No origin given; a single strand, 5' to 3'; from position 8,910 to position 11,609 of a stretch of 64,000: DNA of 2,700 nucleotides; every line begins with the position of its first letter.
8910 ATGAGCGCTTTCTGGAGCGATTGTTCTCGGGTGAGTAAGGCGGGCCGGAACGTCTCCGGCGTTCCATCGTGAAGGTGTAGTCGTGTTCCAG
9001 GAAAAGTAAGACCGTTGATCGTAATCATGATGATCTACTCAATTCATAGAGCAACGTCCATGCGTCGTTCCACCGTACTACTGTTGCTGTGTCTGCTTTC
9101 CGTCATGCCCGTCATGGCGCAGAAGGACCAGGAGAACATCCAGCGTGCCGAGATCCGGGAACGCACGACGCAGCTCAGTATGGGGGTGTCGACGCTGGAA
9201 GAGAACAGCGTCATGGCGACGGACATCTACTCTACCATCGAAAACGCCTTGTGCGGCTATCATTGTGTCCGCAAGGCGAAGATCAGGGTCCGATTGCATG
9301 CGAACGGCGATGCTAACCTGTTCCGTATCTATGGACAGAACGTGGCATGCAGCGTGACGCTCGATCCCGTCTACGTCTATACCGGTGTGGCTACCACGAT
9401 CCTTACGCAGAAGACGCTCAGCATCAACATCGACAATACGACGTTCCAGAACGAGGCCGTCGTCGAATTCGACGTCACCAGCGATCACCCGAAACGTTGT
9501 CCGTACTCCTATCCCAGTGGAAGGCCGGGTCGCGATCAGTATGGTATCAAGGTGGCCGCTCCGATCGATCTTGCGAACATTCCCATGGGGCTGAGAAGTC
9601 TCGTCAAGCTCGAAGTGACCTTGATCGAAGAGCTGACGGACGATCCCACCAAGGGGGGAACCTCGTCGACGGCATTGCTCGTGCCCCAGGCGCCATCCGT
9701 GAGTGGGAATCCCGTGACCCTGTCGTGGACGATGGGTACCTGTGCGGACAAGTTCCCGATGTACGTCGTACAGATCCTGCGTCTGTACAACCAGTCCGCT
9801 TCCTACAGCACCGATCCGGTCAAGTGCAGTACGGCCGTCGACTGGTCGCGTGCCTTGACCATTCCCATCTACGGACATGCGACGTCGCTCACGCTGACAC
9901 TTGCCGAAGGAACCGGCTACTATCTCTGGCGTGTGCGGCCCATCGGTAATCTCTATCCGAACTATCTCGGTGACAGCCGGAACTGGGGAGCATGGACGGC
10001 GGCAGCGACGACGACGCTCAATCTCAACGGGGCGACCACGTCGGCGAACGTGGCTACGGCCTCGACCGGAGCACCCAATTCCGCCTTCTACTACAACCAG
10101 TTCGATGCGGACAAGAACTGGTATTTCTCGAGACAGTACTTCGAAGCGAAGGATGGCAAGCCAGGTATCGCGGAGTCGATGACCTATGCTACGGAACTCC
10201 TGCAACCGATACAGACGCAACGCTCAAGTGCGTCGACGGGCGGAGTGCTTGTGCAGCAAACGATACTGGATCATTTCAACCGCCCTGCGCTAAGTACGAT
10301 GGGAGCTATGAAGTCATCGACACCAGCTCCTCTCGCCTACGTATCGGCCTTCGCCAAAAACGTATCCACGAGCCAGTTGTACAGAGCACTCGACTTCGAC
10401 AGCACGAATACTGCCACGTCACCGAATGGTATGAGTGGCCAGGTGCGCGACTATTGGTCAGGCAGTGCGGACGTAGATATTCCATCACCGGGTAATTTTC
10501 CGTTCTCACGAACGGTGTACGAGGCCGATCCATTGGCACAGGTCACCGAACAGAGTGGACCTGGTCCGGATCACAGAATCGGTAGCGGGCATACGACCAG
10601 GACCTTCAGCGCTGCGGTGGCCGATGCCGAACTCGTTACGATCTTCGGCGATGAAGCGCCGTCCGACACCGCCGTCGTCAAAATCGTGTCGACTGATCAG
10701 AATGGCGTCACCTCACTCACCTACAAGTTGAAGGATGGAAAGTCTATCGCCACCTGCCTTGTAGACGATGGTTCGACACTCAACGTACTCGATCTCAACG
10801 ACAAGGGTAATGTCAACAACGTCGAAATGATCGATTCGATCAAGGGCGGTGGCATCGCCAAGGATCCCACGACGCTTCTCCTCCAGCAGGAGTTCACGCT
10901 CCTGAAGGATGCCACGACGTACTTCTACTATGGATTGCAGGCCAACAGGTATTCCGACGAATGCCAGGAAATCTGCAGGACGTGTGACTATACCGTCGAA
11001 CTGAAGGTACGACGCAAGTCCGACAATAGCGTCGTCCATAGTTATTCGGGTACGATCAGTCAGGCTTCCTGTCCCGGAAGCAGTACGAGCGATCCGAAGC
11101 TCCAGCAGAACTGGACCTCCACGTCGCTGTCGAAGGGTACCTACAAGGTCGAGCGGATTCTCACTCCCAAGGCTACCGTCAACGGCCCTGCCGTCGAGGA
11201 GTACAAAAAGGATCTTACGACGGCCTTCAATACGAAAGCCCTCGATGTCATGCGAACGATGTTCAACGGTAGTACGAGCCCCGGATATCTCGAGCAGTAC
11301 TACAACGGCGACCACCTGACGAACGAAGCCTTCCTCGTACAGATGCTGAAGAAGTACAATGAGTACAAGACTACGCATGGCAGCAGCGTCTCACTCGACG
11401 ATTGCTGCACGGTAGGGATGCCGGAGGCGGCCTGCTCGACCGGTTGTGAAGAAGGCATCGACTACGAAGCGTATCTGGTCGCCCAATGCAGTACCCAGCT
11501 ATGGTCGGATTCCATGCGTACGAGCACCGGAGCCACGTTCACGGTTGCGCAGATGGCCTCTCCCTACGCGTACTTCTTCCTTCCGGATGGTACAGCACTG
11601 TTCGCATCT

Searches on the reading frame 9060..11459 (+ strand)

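Call 85: search_protein_families(library=pfam, proteins=[window:9060-11459:+], max_evalue=1)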
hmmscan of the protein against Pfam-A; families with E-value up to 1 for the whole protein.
window:9060-11459:+ (800 aa): 1 family
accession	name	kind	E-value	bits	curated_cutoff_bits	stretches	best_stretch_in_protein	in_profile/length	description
PF20041.5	DUF6443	-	3e-08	34.4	27.8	1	371-514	23-133/137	Domain of unknown function (DUF6443)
